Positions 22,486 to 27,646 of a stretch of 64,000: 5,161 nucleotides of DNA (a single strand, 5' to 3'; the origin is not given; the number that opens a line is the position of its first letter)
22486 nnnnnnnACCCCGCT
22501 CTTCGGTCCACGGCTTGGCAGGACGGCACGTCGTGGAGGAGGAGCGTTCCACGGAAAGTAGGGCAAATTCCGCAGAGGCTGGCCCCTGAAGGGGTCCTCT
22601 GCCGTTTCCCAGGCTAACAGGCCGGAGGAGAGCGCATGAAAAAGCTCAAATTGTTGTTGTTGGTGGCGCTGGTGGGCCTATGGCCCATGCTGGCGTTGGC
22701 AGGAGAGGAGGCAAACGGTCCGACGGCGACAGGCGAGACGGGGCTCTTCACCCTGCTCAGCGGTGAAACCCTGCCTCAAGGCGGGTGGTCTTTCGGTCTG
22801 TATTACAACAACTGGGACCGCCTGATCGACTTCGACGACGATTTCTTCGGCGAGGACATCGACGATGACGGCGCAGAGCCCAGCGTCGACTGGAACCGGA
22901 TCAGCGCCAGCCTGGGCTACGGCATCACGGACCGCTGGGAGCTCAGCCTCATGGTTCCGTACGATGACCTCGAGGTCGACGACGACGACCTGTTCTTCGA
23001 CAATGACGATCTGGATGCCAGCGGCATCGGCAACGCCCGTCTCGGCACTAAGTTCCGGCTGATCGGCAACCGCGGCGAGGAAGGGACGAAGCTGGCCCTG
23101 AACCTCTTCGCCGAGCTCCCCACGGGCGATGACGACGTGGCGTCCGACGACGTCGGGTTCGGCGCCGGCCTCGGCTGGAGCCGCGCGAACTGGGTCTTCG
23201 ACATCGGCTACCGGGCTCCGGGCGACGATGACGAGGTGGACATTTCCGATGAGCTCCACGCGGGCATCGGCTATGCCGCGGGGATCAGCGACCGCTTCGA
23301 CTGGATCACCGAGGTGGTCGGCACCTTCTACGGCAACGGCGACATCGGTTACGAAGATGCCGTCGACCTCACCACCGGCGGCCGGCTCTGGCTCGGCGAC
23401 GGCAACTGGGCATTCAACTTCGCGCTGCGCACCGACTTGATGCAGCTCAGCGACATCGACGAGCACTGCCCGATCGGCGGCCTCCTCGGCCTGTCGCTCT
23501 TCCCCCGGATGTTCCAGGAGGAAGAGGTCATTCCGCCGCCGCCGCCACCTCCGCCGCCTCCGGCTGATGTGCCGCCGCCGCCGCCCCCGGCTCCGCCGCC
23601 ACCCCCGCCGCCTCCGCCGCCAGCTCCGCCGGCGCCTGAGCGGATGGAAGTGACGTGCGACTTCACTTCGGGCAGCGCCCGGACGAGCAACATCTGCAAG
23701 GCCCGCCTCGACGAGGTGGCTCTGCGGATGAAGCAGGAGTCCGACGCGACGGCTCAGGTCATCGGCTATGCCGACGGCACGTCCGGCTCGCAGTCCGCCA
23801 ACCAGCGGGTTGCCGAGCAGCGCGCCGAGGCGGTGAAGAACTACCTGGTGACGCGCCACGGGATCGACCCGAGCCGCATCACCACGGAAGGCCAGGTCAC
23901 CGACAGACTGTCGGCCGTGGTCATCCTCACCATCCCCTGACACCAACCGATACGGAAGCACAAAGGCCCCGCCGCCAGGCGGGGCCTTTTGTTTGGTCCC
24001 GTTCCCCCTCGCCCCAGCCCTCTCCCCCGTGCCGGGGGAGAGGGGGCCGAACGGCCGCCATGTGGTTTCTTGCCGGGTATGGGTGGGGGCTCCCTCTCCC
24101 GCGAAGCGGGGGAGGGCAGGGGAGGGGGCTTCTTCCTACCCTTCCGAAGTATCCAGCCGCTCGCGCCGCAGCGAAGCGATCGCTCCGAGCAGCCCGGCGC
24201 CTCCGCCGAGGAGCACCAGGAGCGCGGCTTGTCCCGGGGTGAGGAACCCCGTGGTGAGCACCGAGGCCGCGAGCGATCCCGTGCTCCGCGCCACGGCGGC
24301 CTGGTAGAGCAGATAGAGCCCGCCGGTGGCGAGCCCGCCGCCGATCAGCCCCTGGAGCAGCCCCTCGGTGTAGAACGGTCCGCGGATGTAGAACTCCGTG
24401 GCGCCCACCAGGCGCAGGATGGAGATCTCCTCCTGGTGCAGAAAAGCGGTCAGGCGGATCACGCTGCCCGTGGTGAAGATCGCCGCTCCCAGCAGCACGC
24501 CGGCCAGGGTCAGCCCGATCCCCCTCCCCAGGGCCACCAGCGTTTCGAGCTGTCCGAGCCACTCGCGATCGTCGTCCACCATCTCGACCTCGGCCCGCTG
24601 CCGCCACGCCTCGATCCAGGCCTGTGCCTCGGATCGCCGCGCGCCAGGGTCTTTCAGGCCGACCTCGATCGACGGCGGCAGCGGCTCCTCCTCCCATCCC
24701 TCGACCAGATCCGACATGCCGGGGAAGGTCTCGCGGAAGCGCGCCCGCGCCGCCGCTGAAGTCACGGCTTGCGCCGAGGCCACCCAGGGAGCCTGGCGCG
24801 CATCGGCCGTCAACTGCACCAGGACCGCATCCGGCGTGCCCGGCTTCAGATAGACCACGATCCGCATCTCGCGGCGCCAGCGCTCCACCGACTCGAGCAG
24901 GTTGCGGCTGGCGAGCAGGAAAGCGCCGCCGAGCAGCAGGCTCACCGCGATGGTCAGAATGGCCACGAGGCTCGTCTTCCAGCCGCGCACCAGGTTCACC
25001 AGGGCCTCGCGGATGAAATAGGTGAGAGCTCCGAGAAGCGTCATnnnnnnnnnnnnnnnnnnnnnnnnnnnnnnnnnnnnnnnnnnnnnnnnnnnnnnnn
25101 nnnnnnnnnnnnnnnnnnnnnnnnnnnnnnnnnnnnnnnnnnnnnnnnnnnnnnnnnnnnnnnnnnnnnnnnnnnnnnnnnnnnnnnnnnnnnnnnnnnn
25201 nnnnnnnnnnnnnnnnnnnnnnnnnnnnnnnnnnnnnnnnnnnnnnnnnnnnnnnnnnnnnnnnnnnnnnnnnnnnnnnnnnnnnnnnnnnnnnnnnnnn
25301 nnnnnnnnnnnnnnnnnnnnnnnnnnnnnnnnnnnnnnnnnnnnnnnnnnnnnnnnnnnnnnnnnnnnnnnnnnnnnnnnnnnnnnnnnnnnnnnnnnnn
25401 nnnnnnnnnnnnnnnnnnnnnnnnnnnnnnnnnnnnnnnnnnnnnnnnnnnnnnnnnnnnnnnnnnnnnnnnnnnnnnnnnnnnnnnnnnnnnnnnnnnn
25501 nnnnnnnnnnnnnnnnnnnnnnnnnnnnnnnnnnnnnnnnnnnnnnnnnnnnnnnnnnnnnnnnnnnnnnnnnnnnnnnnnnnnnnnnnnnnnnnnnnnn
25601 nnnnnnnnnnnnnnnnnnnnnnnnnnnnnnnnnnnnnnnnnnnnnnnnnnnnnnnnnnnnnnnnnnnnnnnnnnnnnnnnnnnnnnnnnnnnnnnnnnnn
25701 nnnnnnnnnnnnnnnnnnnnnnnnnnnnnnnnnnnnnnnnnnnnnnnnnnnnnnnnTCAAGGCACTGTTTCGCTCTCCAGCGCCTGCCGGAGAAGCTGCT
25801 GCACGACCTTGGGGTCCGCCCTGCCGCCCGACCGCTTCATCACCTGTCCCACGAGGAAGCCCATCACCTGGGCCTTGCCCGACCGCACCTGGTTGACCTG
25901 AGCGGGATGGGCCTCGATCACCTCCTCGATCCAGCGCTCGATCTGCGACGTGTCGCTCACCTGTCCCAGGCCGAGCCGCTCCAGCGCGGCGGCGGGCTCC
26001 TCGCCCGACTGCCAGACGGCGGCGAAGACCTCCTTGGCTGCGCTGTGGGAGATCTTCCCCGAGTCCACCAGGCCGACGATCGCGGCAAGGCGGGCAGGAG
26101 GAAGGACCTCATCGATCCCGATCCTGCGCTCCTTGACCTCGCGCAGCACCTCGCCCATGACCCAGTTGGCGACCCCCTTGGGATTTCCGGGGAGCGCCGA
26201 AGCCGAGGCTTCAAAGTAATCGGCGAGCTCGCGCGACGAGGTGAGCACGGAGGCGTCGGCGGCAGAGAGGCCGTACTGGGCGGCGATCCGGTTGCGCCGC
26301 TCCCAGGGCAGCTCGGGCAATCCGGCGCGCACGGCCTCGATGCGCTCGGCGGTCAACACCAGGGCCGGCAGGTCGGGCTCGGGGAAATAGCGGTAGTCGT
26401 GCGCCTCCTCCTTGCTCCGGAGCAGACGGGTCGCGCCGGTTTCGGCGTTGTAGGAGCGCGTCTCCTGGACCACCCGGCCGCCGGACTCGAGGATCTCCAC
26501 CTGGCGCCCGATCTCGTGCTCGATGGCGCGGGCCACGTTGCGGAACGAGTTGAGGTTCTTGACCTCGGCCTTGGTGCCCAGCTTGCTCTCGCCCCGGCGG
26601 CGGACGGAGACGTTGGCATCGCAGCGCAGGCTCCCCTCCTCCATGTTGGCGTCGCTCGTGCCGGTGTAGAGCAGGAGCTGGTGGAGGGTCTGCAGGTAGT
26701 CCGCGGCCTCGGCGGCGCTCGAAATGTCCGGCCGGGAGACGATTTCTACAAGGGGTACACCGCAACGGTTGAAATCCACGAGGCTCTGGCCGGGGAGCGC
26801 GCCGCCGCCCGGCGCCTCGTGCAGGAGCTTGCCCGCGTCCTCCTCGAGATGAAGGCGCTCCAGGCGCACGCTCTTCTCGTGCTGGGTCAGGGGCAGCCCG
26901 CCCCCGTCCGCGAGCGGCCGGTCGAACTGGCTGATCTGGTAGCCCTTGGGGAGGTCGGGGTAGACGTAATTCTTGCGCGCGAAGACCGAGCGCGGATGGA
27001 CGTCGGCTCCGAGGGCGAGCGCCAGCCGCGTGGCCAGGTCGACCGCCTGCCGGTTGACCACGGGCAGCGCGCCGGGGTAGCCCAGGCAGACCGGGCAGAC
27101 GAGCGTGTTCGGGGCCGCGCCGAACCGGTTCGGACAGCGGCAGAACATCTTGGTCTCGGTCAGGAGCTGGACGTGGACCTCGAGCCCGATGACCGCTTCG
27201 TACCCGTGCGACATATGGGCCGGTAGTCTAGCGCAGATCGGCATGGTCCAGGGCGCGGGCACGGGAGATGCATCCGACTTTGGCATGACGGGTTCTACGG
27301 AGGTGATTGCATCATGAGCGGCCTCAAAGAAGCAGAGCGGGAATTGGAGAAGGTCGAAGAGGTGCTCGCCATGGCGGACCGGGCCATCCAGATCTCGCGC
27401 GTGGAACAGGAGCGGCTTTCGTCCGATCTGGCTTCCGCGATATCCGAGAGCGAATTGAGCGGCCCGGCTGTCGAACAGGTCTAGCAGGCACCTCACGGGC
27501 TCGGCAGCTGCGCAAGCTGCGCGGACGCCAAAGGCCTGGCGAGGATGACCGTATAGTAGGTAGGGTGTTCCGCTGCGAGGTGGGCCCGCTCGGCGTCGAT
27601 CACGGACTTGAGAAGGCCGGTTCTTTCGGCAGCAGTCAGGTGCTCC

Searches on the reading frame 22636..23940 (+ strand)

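Call 78: search_protein_families(library=pfam, proteins=[window:22636-23940:+], max_evalue=0.0001)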
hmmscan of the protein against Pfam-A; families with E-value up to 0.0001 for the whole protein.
window:22636-23940:+ (434 aa): 1 family
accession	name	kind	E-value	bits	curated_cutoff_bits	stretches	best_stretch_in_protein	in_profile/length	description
PF00691.25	OmpA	-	1.5e-12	48.2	27.2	1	343-421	2-80/98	OmpA family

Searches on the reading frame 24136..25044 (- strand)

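Call 78: search_protein_families(library=pfam, proteins=[window:24136-25044:-], max_evalue=0.0001)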
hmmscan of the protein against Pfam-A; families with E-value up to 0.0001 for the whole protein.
window:24136-25044:- (302 aa): 2 families
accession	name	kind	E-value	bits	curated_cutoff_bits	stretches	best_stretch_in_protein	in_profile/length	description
PF18075.7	FtsX_ECD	-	1.1e-10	42.4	23.5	1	61-156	2-96/96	FtsX extracellular domain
PF02687.27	FtsX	-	3.2e-07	30.9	25.5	1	180-293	3-113/120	FtsX-like permease C-terminal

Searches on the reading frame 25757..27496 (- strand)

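Call 78: search_protein_families(library=pfam, proteins=[window:25757-27496:-], max_evalue=0.0001)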
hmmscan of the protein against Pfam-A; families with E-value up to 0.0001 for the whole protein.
window:25757-27496:- (579 aa): 2 families
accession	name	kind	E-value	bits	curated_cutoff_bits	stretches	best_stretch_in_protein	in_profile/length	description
PF02934.20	GatB_N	-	7.1e-116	386.7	23.4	1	102-386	2-276/277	GatB/GatE catalytic domain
PF02637.23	GatB_Yqey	-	1.3e-48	165.1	27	1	426-573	1-148/148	GatB domain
